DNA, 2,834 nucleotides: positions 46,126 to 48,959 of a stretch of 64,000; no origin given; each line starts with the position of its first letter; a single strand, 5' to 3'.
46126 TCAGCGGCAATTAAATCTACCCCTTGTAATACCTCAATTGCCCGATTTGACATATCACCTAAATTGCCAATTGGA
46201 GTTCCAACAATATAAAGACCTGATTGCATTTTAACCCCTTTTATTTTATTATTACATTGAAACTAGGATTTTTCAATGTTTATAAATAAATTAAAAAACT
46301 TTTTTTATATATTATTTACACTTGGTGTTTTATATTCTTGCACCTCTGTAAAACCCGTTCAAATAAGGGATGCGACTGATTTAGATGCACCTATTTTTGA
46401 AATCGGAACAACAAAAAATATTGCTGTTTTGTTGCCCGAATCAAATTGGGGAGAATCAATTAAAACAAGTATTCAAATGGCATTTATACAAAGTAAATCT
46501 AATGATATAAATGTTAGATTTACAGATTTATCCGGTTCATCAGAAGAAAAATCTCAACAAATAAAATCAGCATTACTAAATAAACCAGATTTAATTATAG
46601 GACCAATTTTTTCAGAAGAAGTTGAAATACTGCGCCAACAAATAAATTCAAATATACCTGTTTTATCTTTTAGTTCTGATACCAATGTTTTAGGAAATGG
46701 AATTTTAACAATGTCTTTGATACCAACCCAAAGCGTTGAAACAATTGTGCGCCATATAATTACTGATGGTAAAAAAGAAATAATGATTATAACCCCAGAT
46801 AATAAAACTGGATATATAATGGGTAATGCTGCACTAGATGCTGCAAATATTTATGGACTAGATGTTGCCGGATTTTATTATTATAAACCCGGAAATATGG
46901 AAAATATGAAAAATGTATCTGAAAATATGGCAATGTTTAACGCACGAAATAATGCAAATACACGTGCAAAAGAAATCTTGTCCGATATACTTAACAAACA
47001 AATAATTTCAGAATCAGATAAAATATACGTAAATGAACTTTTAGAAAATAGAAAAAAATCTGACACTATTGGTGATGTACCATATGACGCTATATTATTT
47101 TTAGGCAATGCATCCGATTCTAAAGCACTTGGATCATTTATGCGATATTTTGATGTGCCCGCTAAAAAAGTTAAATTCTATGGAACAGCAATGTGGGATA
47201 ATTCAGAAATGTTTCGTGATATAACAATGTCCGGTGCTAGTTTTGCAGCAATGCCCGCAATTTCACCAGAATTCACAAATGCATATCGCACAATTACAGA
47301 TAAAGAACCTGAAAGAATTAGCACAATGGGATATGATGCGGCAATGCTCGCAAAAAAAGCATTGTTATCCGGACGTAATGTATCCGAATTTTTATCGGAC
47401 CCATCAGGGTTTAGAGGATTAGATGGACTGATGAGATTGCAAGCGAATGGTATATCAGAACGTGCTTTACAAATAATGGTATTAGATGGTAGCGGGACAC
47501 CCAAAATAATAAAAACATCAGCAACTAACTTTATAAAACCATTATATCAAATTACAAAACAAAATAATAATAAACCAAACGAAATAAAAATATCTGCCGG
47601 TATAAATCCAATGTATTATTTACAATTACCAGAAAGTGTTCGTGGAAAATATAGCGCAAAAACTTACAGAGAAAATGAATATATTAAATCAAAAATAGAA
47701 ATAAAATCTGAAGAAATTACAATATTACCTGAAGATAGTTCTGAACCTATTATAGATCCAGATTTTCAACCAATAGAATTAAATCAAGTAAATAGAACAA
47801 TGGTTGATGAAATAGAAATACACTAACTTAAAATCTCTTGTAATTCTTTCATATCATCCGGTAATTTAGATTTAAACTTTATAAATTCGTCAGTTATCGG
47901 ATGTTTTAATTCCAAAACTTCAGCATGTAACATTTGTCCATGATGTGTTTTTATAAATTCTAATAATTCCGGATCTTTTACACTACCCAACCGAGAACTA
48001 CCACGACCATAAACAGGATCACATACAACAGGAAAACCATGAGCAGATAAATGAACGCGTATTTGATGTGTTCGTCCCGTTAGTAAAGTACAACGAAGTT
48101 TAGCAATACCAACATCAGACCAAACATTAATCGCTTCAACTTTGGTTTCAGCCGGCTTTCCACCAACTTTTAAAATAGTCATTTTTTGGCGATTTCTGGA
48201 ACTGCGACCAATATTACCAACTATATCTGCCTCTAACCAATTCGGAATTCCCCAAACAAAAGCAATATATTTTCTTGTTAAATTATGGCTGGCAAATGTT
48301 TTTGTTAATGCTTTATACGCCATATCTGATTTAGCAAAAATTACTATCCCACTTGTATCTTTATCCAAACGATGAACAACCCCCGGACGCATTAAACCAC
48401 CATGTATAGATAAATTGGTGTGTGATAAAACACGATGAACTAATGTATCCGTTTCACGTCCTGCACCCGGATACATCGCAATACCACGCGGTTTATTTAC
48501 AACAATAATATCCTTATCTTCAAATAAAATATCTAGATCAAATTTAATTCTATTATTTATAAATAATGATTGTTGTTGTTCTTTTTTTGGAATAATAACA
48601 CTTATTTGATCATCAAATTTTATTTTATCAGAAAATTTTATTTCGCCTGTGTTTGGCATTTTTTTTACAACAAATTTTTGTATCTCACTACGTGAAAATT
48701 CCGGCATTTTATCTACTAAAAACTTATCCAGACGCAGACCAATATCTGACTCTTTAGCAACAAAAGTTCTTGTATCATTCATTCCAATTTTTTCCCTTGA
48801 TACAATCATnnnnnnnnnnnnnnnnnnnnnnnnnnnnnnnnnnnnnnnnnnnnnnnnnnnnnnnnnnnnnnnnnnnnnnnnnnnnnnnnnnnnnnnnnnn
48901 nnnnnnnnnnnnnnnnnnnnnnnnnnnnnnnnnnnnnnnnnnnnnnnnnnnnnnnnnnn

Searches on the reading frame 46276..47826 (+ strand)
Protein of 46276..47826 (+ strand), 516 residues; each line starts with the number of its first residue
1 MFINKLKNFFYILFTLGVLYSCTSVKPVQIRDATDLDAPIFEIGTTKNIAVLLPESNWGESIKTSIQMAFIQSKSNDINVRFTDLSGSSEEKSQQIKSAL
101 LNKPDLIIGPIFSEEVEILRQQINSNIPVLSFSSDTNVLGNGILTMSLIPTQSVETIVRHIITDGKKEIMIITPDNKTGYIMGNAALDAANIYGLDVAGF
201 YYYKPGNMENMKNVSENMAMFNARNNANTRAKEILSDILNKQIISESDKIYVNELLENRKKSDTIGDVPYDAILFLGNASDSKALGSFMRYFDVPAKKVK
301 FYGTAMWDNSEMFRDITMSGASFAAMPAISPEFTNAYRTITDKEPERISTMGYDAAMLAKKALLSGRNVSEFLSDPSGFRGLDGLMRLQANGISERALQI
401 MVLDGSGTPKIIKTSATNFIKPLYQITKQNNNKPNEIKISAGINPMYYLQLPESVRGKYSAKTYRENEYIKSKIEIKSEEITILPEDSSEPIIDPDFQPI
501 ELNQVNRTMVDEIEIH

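Call 36: search_protein_families(library=pfam, proteins=[window:46276-47826:+], max_evalue=0.00001)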
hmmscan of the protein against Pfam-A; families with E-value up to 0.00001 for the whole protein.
window:46276-47826:+ (516 aa): 2 families
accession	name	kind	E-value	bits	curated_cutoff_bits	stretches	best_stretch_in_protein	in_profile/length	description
PF13458.12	Peripla_BP_6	-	3.9e-11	43.6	31.7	1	56-363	15-293/343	Periplasmic binding protein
PF04348.19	LppC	-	1.5e-09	37.5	28.8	1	41-359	213-522/563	LppC putative lipoprotein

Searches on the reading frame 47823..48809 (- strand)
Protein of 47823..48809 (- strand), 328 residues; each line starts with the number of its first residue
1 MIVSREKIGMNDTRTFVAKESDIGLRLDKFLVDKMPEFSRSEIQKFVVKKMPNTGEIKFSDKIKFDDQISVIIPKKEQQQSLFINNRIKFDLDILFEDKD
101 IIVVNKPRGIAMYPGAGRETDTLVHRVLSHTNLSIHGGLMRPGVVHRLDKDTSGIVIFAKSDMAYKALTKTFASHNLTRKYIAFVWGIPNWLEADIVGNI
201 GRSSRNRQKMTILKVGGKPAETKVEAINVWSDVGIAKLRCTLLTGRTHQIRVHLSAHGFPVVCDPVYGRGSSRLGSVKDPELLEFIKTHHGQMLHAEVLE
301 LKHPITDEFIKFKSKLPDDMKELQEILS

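Call 36: search_protein_families(library=pfam, proteins=[window:47823-48809:-], max_evalue=0.00001)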
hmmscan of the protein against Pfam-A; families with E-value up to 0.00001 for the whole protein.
window:47823-48809:- (328 aa): 1 family
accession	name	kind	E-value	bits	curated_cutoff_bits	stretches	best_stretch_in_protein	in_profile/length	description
PF00849.27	PseudoU_synth_2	-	3.7e-28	99.1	26.8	1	100-256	1-152/152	RNA pseudouridylate synthase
